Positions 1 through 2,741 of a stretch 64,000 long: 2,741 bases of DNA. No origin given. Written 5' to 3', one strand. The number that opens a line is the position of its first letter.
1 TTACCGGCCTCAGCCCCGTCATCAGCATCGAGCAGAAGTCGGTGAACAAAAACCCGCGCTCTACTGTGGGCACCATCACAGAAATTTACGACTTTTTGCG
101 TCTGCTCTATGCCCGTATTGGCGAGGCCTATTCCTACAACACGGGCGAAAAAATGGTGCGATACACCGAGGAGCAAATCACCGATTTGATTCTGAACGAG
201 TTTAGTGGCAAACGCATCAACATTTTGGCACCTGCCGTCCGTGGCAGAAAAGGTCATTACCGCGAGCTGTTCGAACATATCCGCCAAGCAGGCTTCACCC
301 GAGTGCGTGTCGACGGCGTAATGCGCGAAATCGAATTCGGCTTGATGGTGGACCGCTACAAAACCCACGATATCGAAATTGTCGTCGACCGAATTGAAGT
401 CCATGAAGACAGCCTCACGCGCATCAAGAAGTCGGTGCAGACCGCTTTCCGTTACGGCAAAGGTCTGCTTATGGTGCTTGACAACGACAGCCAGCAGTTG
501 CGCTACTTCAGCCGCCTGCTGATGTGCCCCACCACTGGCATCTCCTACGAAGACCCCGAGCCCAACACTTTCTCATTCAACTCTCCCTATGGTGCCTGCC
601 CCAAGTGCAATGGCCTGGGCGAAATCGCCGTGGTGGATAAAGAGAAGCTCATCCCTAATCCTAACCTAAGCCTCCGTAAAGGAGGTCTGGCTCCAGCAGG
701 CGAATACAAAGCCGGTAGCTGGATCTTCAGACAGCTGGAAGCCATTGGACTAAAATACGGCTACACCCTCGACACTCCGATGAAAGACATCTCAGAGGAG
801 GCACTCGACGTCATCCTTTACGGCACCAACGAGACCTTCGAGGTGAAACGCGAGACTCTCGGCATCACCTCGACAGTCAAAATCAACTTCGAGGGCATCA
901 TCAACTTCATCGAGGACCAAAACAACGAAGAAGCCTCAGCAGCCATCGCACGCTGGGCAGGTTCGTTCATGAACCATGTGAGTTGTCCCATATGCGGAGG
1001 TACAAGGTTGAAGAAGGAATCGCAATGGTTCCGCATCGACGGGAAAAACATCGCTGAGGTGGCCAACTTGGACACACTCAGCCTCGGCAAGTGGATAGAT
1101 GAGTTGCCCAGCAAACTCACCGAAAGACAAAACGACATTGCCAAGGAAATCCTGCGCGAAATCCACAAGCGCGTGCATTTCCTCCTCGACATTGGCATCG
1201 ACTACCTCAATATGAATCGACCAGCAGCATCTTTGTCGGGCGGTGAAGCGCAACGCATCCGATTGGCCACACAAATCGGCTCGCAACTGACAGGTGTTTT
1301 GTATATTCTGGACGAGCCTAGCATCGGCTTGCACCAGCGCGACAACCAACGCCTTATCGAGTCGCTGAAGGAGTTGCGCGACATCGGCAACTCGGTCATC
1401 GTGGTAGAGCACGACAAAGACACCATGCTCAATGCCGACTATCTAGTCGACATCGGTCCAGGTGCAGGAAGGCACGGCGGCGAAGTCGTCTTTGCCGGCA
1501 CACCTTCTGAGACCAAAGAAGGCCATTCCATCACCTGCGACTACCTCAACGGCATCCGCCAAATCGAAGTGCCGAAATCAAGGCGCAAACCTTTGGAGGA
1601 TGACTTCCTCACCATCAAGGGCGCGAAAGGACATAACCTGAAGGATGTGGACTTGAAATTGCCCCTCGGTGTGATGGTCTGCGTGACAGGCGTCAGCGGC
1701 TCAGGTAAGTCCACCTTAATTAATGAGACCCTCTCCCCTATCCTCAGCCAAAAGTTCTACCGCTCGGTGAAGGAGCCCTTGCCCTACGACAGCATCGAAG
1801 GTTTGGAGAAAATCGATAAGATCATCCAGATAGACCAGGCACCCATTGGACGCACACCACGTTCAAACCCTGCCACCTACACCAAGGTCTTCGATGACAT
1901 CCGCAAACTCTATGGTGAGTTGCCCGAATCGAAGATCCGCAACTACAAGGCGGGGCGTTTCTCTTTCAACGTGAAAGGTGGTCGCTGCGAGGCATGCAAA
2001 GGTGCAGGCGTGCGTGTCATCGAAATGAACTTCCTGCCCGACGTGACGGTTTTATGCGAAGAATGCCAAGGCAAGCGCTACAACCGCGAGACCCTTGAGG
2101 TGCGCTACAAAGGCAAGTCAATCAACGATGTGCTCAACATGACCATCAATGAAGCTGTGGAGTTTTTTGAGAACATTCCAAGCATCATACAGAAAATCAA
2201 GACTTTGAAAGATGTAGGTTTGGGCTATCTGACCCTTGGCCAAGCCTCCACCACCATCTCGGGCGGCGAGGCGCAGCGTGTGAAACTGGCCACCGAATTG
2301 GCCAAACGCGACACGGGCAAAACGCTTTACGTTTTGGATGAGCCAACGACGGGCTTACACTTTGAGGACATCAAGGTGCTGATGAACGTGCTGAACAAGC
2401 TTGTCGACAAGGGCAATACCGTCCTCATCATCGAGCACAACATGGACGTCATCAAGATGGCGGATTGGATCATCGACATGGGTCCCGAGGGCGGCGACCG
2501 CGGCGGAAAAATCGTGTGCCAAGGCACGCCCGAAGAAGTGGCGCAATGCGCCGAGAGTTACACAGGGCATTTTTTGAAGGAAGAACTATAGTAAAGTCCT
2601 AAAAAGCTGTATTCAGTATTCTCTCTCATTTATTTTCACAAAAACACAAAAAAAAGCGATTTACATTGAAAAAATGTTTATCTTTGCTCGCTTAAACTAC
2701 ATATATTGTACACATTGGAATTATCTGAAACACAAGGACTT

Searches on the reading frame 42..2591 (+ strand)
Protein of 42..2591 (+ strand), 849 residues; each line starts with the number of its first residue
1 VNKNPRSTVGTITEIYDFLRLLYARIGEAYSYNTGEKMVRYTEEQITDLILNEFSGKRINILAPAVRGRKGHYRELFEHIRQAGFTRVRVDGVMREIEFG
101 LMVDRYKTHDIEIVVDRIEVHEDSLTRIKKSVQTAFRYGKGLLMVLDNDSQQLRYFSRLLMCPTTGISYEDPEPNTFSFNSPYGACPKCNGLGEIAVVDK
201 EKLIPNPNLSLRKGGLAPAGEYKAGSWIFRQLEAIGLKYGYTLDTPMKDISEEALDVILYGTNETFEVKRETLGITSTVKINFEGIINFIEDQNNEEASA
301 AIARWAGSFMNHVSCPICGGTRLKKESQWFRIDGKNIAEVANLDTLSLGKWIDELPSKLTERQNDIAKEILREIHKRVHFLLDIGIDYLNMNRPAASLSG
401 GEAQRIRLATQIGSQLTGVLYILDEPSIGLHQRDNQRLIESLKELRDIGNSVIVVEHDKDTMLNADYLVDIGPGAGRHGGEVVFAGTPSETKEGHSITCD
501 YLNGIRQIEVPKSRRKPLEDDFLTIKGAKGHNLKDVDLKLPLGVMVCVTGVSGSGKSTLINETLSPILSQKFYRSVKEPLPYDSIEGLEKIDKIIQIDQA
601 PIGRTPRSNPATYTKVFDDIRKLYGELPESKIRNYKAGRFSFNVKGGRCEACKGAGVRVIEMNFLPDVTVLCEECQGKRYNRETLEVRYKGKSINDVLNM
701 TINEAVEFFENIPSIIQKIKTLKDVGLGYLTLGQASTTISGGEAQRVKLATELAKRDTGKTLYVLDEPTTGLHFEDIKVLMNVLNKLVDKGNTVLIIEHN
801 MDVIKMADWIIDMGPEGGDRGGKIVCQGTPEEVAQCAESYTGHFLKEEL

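Call 69: search_protein_families(library=pfam, proteins=[window:42-2591:+], max_evalue=0.00001)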
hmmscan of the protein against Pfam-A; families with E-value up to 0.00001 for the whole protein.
window:42-2591:+ (849 aa): 5 families
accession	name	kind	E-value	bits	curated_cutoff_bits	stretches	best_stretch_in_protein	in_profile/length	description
PF17760.6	UvrA_inter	-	1.6e-32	112.1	23.3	1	42-149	2-109/109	UvrA interaction domain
PF17755.6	UvrA_DNA-bind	-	4e-24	85.5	23.2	1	199-305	1-107/110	UvrA DNA-binding domain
PF00005.33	ABC_tran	-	1.2e-14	55.6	25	0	716-770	86-137/137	ABC transporter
PF02463.25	SMC_N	-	2.8e-10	40.4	40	0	137-471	135-211/220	RecF/RecN/SMC N terminal domain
PF13304.12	AAA_21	-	6.7e-06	26.8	27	0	745-795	243-294/304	AAA domain, putative AbiEii toxin, Type IV TA system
